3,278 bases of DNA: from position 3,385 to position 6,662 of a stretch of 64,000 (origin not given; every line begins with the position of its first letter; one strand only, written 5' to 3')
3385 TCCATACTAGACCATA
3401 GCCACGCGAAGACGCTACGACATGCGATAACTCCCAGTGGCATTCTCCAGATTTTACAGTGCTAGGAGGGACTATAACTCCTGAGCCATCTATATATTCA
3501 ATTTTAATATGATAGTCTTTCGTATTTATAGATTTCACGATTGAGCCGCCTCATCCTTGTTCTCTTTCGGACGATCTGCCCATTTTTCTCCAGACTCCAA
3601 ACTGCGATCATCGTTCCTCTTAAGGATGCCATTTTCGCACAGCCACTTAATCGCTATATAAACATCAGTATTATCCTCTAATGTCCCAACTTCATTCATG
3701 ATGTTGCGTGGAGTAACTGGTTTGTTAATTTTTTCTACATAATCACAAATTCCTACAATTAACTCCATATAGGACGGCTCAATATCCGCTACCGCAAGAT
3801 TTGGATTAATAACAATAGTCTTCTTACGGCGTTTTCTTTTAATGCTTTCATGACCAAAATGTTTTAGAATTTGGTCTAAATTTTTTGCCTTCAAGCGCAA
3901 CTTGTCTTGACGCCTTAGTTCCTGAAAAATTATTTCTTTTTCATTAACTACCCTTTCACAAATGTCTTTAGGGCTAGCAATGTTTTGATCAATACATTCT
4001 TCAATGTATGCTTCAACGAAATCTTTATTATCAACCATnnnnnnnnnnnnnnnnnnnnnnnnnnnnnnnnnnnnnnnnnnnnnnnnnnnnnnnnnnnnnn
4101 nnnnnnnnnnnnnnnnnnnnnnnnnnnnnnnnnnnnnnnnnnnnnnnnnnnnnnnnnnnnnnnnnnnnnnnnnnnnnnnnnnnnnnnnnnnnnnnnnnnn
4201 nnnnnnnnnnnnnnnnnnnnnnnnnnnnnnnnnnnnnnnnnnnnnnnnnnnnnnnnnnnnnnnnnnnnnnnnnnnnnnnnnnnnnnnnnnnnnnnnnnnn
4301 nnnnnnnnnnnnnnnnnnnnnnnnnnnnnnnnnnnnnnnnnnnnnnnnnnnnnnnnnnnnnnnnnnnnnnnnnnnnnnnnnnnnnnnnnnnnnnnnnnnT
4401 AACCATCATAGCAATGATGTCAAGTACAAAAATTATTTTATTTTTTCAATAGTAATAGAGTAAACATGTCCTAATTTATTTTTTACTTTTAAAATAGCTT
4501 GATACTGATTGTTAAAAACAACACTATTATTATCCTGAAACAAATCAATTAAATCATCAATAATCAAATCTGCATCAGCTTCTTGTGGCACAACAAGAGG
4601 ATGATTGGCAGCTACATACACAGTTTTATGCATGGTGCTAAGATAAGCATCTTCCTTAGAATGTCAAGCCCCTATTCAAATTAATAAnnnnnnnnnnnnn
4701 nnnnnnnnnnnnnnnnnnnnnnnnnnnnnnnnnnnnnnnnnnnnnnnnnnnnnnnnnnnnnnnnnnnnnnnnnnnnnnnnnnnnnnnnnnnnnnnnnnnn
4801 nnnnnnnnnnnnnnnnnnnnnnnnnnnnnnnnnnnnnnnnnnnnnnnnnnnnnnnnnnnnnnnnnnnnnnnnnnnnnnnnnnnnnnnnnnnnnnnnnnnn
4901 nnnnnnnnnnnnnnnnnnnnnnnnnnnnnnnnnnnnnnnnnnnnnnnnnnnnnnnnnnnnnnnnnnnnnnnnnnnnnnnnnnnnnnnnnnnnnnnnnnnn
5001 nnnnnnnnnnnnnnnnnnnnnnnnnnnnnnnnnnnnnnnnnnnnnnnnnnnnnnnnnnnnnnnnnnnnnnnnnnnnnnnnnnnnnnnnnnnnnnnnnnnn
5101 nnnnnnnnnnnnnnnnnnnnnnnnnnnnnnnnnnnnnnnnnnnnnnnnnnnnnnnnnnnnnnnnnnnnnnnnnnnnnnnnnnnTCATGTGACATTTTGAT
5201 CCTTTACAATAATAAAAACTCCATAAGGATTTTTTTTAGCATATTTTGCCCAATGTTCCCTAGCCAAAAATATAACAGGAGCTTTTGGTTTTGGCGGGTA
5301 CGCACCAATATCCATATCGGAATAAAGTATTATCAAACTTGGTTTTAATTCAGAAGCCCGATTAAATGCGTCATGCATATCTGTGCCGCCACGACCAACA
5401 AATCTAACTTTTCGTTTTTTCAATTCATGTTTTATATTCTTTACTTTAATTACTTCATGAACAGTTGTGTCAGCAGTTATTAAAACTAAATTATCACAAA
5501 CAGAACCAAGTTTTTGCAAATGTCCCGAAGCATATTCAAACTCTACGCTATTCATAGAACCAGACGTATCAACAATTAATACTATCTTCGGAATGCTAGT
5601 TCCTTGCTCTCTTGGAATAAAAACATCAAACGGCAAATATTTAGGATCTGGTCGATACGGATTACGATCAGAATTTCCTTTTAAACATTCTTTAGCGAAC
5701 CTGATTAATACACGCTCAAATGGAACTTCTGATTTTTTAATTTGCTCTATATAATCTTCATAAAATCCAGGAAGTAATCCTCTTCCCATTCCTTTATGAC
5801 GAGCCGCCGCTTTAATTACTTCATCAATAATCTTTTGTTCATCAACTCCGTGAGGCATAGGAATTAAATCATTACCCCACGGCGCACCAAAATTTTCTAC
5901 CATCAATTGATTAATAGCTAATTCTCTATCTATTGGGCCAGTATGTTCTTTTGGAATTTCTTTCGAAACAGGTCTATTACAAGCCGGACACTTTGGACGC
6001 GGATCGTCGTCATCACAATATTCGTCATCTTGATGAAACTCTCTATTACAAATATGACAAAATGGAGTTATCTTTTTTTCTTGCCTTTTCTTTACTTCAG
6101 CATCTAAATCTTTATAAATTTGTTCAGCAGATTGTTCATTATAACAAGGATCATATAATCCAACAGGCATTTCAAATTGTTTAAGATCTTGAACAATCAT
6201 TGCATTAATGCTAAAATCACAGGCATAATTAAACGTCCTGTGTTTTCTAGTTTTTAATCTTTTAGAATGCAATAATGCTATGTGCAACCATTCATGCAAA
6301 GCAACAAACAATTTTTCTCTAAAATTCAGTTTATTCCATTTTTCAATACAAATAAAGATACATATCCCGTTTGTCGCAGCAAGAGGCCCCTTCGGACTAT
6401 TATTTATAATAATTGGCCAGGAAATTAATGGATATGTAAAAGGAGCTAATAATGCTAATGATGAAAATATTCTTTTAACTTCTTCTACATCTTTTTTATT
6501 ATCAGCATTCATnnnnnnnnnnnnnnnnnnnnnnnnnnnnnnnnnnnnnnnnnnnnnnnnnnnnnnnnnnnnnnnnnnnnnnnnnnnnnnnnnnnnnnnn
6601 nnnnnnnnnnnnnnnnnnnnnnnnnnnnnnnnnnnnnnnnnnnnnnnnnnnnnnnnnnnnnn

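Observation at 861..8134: SPFH-flotillin/NfeD pair immediately followed by a vWA-metallopeptidase/MoxR AAA+ pair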

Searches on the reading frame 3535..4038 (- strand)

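Call 3: search_protein_families(library=pfam, proteins=[window:3535-4038:-], max_evalue=0.1)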
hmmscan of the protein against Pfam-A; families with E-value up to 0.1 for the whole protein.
window:3535-4038:- (167 aa): 1 family
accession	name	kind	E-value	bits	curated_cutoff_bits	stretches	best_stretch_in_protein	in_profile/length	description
PF02334.22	RTP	-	0.061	14.2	26.7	0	115-146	37-68/113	Replication terminator protein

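Call 4: search_protein_families(library=phrogs, proteins=[window:3535-4038:-], max_evalue=0.01)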
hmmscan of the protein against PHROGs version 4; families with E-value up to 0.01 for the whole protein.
window:3535-4038:- (167 aa): 0 families

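Call 14: search_protein_families(library=padloc, proteins=[window:3535-4038:-], max_evalue=0.01)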
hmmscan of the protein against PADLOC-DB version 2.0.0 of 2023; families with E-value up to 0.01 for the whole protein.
window:3535-4038:- (167 aa): 0 families

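Call 28: search_protein_families(library=ncbifam, proteins=[window:3535-4038:-], max_evalue=0.01)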
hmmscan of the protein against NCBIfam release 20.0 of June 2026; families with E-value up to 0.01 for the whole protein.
window:3535-4038:- (167 aa): 0 families

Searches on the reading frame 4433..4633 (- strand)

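Call 3: search_protein_families(library=pfam, proteins=[window:4433-4633:-], max_evalue=0.1)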
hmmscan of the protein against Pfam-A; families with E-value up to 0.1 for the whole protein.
window:4433-4633:- (66 aa): 1 family
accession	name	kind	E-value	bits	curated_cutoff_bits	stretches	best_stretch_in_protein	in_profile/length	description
PF12164.13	SporV_AA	-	0.056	14.2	25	1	3-65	2-61/90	Stage V sporulation protein AA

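Call 4: search_protein_families(library=phrogs, proteins=[window:4433-4633:-], max_evalue=0.01)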
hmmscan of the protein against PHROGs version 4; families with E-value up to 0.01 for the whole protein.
window:4433-4633:- (66 aa): 0 families

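Call 14: search_protein_families(library=padloc, proteins=[window:4433-4633:-], max_evalue=0.01)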
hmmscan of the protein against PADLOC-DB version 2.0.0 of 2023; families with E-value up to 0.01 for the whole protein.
window:4433-4633:- (66 aa): 0 families

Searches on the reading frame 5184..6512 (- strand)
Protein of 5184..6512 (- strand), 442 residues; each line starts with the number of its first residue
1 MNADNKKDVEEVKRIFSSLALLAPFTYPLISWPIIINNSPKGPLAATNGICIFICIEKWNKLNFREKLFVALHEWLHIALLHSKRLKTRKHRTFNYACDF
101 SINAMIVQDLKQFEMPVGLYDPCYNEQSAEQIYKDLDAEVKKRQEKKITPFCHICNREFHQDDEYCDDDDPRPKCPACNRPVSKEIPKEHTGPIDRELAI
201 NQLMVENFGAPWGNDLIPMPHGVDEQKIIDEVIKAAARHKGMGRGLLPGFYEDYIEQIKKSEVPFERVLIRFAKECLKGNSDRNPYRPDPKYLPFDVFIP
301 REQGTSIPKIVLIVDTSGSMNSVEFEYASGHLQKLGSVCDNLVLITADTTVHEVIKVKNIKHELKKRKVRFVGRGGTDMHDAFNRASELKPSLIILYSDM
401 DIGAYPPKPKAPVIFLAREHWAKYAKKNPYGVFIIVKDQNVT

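Call 3: search_protein_families(library=pfam, proteins=[window:5184-6512:-], max_evalue=0.1)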
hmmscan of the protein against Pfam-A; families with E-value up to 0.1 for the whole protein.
window:5184-6512:- (442 aa): 5 families
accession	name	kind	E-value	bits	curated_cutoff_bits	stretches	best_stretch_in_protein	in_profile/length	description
PF13203.12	DUF2201_N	-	7.1e-16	59.1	23.2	1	59-293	51-256/271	Putative metallopeptidase domain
PF09967.15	DUF2201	-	1.9e-15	57.5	26.4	1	310-434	1-120/123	VWA-like domain (DUF2201)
PF13519.12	VWA_2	-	0.0006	20.8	27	1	310-389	1-88/107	von Willebrand factor type A domain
PF23397.1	DUF7104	-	0.031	14.6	26.1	1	224-244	8-28/31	Domain of unknown function (DUF7104)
PF08311.18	Mad3_BUB1_I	-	0.054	13.9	31.4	0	251-293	22-66/123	Mad3/BUB1 homology region 1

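Call 4: search_protein_families(library=phrogs, proteins=[window:5184-6512:-], max_evalue=0.01)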
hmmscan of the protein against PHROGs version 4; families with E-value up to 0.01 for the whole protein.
window:5184-6512:- (442 aa): 4 families
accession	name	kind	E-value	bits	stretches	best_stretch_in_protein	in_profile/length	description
phrog_1314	-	DNA, RNA and nucleotide metabolism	3.4e-55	188.7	1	39-437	43-391/394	HNH endonuclease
phrog_30358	-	unknown function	0.00042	21.3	1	248-403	16-168/204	-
phrog_32906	-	unknown function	0.007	16.5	1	310-425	438-551/569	-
phrog_7371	-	unknown function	0.0083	16.8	0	309-384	8-86/204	-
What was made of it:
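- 5184..6512 (-): N4 gp25-like zincin + vWA protein (DUF2201_N + DUF2201), 442 aa. It carries HEWLH, a CxxC...CxxC insert and a DTSGS MIDAS motif. Pfam (call 3). phrog_1314 3.4e-55 (call 4).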

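Call 12: search_dna_similar(query=window:5184-6512:-, collection=phages, mode=protein, max_rows=30)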
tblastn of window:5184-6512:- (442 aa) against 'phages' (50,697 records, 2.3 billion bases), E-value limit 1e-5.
Records with a match: 270; places in all: 270; records where one place covers at least 80% of the query: 67.
Best place of each record, by identity: <60% 270.
By first word of the organism name: Pseudomonas 89; Vibrio 61; Escherichia 41; Erwinia 14; Pectobacterium 14; Klebsiella 14; Salmonella 11; Acinetobacter 7; Gamaleyavirus 3; Enterobacter 2; and 10 more.
By host as written in the record: - 47; Pseudomonas aeruginosa 35; Escherichia coli 17; Pseudomonas aeruginosa ATCC 27853 12; Pseudomonas aeruginosa PAO1 11; Klebsiella pneumoniae 10; Vibrio splendidus 8; Erwinia amylovora 7; and 72 more.
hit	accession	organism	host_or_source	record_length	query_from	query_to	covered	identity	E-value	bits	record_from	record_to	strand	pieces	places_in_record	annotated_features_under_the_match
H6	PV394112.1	Ochrobactrum phage ZX86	Ochrobactrum sp.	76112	3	407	92%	24.4%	7e-9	64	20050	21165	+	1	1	IgG-like domain protein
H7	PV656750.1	Erwinia phage UCB24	Erwinia amylovora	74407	6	417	93%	23.1%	7e-8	61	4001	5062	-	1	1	record has no annotation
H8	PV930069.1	Erwinia phage UCB24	Erwinia amylovora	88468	6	417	93%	23.1%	7e-8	61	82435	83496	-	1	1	record has no annotation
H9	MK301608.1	Vibrio virus vB_VspP_SBP1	Vibrio sp. SCSIO30225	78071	43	421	69%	30.4%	1e-11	135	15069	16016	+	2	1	metallopeptidase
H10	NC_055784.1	Vibrio virus vB_VspP_SBP1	Vibrio sp. SCSIO30225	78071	43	421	69%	30.4%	1e-11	135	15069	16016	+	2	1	HNH endonuclease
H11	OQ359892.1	Salmonella phage vB_SenP_UTK0002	Salmonella enterica subsp. enterica ...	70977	43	415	70%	29.3%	2e-12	132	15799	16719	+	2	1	hypothetical protein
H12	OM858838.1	Shigella phage B2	Shigella flexneri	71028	43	415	70%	29.3%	2e-12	132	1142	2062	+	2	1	putative metallopeptidase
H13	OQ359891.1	Salmonella phage vB_SenP_UTK0001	Salmonella enterica subsp. enterica ...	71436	43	415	70%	29.3%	2e-12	132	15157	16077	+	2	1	hypothetical protein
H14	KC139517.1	Salmonella phage FSL SP-058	Salmonella enterica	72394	43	415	70%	29.3%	2e-12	132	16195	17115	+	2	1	hypothetical protein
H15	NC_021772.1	Salmonella phage FSL SP-058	Salmonella enterica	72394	43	415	70%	29.3%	2e-12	132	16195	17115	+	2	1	HNH endonuclease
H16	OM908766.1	Salmonella phage S5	Salmonella sp.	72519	43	415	70%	29.3%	3e-12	131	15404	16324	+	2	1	none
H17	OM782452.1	Pseudomonas phage vB_PaeP_TUMS_P10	Pseudomonas aeruginosa ATCC 27853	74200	43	416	85%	24.2%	1e-7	61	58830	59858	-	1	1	hypothetical protein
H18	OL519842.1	Pseudomonas phage vB_PaeS_TUMS_P6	Pseudomonas aeruginosa ATCC 27853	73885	43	416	85%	24.2%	1e-7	60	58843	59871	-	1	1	hypothetical protein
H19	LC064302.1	Pseudomonas phage KPP21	Pseduomonas aeruginosa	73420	43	416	85%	24.2%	2e-7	60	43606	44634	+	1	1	hypothetical protein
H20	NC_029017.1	Pseudomonas phage KPP21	Pseduomonas aeruginosa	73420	43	416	85%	24.2%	2e-7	60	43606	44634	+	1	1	HNH endonuclease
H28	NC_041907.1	Pseudomonas phage PA26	Pseudomonas aeruginosa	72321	45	435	88%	22.8%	4e-11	71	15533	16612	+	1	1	HNH endonuclease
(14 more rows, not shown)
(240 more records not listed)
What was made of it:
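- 5184..6512 (-): 270 phage records (call 12).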

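Call 14: search_protein_families(library=padloc, proteins=[window:5184-6512:-], max_evalue=0.01)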
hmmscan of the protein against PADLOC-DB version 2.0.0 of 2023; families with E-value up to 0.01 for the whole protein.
window:5184-6512:- (442 aa): 0 families

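Call 23: search_solved_structures(query=window:5184-6512:-, max_evalue=0.1)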
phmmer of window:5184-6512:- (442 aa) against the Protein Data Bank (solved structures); distinct sequences matched with E-value up to 0.1: 0.

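Call 27: get_annotated_region(hit=H28, flank=5000)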
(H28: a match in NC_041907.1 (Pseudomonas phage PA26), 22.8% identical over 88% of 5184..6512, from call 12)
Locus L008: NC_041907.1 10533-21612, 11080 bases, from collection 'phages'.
description: Pseudomonas phage PA26, complete genome.
organism: Pseudomonas phage PA26 (NCBI taxid 1204542)
taxonomy: Viruses; Duplodnaviria; Heunggongvirae; Uroviricota; Caudoviricetes; Schitoviridae; Migulavirinae; Litunavirus; Litunavirus PA26
host: Pseudomonas aeruginosa; source: reservoir water; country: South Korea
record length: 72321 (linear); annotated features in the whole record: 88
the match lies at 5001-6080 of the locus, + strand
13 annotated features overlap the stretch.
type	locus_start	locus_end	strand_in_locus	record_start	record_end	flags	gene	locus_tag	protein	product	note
CDS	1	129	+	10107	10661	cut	-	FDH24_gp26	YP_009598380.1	hypothetical protein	-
CDS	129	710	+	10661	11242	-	-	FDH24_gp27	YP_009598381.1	hypothetical protein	-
CDS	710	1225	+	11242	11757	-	-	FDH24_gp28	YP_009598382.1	hypothetical protein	-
CDS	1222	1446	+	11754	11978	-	-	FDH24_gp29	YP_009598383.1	hypothetical protein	-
CDS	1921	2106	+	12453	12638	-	-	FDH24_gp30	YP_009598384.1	hypothetical protein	-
CDS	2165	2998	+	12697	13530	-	-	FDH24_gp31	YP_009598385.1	hypothetical protein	-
CDS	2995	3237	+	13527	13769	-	-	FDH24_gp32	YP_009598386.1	hypothetical protein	-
CDS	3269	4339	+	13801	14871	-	-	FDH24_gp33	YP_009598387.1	ATPase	N4 gp24-like protein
CDS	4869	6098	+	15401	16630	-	-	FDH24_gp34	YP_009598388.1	HNH endonuclease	N4 gp25-like protein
CDS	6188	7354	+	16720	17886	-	-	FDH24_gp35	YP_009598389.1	hypothetical protein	N4 gp37-like protein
CDS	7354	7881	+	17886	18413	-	-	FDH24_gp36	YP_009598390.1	hypothetical protein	-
CDS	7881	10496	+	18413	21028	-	-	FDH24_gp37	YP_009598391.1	DNA polymerase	N4 gp39-like protein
CDS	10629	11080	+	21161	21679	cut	-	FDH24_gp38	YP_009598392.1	hypothetical protein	-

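Call 28: search_protein_families(library=ncbifam, proteins=[window:5184-6512:-], max_evalue=0.01)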
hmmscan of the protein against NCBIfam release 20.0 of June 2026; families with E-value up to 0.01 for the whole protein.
window:5184-6512:- (442 aa): 0 families

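Call 92: search_solved_structures(query=A4, max_evalue=1)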
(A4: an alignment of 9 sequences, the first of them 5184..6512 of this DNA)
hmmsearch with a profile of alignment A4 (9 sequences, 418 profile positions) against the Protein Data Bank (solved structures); distinct sequences matched with E-value up to 1: 11.
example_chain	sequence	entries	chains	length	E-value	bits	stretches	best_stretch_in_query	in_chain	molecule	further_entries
1n3y_A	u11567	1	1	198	0.16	14.2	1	280-332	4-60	Integrin alpha-X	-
4qhf_A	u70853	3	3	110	0.17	14.1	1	30-81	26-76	Uncharacterized protein MJ1213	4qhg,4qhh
4qhj_A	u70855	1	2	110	0.17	14.1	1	30-81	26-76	Uncharacterized protein MJ1213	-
2x31_A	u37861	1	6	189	0.3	13.3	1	285-364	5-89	MAGNESIUM-CHELATASE 60 KDA SUBUNIT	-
4qhi_A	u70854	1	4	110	0.37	13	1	31-81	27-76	Uncharacterized protein MJ1213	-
9das_A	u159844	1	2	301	0.38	13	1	284-365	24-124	Flagellin hook IN motif family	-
7y9i_A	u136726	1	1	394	0.47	12.7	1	310-366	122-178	Obg-like ATPase 1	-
5lgg_A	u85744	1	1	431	0.48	12.7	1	292-358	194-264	Anaphase-promoting complex subunit 1,Anaphase-promoting complex subunit 1,Anaphase-promoti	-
36qu_P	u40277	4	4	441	0.58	12.4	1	245-340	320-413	V-type proton ATPase subunit H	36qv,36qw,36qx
9hll_A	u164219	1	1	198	0.69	12.2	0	280-321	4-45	Integrin alpha-M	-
9c4f_I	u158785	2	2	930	0.88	11.8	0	276-362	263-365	Inter-alpha-trypsin inhibitor heavy chain H4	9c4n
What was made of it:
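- Tried and rejected: A profile of vWA-zincin homologues gave only non-significant hits (integrin I-domain, BchD vWA, the MJ1213 protein; E 0.16-0.9, call 92).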
